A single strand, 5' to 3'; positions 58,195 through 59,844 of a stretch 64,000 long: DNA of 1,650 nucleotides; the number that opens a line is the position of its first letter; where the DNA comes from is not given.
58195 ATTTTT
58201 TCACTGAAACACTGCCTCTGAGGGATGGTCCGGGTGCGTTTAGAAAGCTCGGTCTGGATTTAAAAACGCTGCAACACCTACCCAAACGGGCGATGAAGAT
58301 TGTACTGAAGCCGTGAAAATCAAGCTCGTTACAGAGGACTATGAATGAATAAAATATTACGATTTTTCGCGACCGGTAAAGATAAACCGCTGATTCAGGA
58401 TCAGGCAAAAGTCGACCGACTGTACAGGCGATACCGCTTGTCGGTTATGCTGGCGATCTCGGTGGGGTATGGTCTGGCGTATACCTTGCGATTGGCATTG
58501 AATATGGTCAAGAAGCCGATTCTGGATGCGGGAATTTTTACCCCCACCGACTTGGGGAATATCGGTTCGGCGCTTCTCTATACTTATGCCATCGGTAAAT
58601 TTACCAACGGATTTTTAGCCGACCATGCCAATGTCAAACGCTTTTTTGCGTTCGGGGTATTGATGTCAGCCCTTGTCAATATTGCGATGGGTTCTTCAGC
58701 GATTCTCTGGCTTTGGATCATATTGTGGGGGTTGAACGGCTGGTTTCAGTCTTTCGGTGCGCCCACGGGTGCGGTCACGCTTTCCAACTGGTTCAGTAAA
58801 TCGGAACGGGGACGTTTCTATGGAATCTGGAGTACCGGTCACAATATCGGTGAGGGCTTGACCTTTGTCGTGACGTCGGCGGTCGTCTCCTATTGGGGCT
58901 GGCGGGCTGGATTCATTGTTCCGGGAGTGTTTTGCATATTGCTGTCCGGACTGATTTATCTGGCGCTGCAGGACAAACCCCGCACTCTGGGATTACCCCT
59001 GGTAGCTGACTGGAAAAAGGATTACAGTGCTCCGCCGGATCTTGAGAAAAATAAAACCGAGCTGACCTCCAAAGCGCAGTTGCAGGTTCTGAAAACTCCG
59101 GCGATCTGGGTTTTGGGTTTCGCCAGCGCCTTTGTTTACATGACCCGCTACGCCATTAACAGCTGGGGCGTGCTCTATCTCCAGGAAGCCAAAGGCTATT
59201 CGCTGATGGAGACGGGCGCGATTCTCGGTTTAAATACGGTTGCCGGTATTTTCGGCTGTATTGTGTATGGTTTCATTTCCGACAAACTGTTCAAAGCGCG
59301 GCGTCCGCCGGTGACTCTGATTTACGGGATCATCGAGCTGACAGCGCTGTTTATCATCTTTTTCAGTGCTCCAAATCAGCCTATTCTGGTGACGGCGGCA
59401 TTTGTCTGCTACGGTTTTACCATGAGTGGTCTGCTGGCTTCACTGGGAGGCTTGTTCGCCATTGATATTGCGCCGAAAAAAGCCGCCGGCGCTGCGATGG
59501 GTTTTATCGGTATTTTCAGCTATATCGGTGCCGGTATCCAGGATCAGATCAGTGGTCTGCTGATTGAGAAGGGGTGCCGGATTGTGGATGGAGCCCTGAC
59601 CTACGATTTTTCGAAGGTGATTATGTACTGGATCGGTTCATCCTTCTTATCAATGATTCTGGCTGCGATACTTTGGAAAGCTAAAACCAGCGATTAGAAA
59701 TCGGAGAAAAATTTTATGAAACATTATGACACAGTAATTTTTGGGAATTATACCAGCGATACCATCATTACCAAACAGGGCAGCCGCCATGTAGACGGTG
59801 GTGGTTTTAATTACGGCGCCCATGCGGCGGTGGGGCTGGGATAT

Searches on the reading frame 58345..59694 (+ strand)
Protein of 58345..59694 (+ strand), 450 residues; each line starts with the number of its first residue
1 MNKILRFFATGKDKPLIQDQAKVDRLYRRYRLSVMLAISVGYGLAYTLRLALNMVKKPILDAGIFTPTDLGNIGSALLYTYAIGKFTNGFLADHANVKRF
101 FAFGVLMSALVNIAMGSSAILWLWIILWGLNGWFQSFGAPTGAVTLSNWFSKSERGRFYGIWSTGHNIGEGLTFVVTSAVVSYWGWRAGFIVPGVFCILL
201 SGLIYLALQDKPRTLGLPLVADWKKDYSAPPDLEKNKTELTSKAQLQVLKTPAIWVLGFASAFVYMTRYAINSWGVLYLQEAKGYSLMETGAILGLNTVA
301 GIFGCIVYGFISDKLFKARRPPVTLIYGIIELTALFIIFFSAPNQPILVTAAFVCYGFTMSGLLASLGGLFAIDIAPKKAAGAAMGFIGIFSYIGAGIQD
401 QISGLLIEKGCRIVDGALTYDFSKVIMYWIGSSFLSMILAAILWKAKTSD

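Call 6: search_protein_families(library=pfam, proteins=[window:58345-59694:+], max_evalue=0.01)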
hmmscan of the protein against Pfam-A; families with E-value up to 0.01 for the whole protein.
window:58345-59694:+ (450 aa): 1 family
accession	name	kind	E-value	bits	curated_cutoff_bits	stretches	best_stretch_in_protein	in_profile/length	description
PF07690.21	MFS_1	-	8.8e-50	170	33.4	1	40-398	3-345/347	Major Facilitator Superfamily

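Call 35: search_protein_families(library=ncbifam, proteins=[window:58345-59694:+], max_evalue=0.001)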
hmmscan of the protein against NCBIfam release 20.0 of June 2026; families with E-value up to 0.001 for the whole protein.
window:58345-59694:+ (450 aa): 21 families
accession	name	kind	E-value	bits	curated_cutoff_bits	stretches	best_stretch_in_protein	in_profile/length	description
NF008661.1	PRK11663.1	subfamily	6e-90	302.3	564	1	5-399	2-396/439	MFS transporter family glucose-6-phosphate receptor UhpC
TIGR00881.1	2A0104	subfamily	2.4e-82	277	407.75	1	40-408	2-371/379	phosphoglycerate transporter protein PgtP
TIGR00712.1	glpT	equivalog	4.4e-77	260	632.55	1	19-446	15-437/440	glycerol-3-phosphate transporter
NF008433.0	PRK11273.1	equivalog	1.3e-69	235.6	748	1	19-440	15-431/452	glycerol-3-phosphate transporter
NF047787.1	PhglyTportPgtP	equivalog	4.8e-56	190.4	750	1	20-409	16-412/451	phosphoglycerate transporter PgtP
NF007107.1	PRK09556.1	equivalog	1.3e-51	176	497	1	31-395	28-399/469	hexose-6-phosphate:phosphate antiporter UhpT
TIGR00893.1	2A0114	subfamily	3.9e-30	105.1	395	1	66-408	27-372/399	D-galactonate transporter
TIGR00895.1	2A0115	subfamily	1.7e-13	50.2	418.55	1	66-399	50-390/398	aromatic acid/H+ symport family MFS transporter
TIGR00894.1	2A0114euk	subfamily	2.4e-13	49.5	626.45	1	71-410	79-423/465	Na(+)-dependent inorganic phosphate cotransporter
NF049980.1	SfMCT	equivalog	1.3e-11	43.8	320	1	77-372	46-332/378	L-lactate MFS transporter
NF038246.1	bile_salt_MFS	equivalog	1.1e-10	41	400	1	89-409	62-379/408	conjugated bile salt MFS transporter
TIGR00880.1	2_A_01_02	superfamily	8.1e-10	39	131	1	76-208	2-138/141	multidrug resistance protein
TIGR00886.1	2A0108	subfamily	1e-09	38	311.7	1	65-396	34-368/368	NarK family nitrate/nitrite MFS transporter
NF012175.1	tet_MFS_L_K_45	equivalog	3.1e-07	29.6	650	1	66-210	33-178/444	Tet(L)/Tet(K)/Tet(45) family tetracycline efflux MFS transporter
NF002982.0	PRK03699.1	equivalog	5.8e-07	28.9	221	1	235-409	190-356/395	MFS transporter TsgA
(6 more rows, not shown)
